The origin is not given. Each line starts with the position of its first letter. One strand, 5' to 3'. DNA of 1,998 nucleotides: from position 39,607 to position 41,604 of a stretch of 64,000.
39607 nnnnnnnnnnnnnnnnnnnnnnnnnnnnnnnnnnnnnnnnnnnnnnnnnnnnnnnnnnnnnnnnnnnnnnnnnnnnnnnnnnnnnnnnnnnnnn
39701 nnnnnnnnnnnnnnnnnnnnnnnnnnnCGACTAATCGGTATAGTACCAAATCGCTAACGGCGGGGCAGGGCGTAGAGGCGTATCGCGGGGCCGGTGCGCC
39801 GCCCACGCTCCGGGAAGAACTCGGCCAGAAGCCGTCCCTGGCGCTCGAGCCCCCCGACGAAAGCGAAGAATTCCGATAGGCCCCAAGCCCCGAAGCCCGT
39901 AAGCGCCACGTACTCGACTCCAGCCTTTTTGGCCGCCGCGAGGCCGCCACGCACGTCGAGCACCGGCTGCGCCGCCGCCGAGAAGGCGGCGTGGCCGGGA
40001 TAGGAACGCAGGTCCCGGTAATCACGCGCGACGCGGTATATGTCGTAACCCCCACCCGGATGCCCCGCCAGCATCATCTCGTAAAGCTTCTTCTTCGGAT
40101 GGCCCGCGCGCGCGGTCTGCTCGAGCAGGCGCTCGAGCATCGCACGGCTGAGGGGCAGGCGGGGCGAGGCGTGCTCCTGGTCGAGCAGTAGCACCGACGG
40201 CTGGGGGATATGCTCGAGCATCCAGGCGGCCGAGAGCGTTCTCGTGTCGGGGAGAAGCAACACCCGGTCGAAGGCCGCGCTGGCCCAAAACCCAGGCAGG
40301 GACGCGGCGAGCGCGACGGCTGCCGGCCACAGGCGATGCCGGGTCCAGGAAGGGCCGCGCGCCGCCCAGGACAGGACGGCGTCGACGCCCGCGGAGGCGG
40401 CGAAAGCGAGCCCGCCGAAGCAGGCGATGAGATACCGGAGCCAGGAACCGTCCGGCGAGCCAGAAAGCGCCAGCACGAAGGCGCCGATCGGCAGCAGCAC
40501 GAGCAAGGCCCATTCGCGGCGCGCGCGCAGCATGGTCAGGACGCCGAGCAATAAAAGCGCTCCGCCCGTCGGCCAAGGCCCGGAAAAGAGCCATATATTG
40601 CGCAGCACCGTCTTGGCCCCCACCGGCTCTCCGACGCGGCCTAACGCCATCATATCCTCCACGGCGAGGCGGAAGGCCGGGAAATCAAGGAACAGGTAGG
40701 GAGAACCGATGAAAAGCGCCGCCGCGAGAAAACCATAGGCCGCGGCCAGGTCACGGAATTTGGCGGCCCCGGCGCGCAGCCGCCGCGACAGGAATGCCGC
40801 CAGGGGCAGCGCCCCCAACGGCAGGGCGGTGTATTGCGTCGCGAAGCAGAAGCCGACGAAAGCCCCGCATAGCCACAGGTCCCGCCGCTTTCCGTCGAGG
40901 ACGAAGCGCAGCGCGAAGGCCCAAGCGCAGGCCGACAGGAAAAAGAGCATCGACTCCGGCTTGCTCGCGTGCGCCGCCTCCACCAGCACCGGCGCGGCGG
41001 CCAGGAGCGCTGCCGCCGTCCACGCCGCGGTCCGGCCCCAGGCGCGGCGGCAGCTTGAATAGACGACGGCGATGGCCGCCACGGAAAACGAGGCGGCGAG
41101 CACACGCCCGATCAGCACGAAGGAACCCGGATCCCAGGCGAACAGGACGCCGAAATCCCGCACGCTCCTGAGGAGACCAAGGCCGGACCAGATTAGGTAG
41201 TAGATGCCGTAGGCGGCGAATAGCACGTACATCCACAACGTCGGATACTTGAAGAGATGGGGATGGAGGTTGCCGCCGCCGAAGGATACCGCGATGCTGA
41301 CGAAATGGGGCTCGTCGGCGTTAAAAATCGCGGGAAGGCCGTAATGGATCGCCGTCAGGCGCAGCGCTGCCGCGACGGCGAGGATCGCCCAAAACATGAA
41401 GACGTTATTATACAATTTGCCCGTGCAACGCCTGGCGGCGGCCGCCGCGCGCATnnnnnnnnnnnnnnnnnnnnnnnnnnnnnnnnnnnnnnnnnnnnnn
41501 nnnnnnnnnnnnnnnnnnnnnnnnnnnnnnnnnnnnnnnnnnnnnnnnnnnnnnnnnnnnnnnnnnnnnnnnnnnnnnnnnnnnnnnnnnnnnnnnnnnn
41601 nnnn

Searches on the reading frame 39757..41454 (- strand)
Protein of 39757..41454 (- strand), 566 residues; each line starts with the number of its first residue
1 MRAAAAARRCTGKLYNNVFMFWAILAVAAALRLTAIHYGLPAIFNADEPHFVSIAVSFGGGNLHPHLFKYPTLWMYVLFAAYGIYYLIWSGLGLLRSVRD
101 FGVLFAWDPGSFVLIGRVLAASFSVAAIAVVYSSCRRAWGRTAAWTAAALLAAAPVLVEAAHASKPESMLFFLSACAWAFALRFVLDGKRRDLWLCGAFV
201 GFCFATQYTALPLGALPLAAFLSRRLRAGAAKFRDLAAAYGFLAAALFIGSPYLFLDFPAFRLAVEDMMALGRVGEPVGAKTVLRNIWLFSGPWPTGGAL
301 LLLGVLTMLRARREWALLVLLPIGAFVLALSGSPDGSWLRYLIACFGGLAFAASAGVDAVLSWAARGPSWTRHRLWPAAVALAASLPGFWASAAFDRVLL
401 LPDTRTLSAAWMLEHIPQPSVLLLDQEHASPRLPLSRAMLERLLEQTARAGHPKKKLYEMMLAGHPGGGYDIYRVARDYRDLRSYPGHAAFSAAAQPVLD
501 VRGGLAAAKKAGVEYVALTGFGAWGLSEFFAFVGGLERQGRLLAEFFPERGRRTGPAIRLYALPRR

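Call 38: search_protein_families(library=pfam, proteins=[window:39757-41454:-], max_evalue=0.00001)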
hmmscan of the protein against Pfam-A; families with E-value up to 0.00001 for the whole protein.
window:39757-41454:- (566 aa): 1 family
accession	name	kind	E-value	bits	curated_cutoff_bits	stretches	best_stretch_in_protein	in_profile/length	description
PF13231.12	PMT_2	-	2.2e-09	38.2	26.1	1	117-252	25-156/160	Dolichyl-phosphate-mannose-protein mannosyltransferase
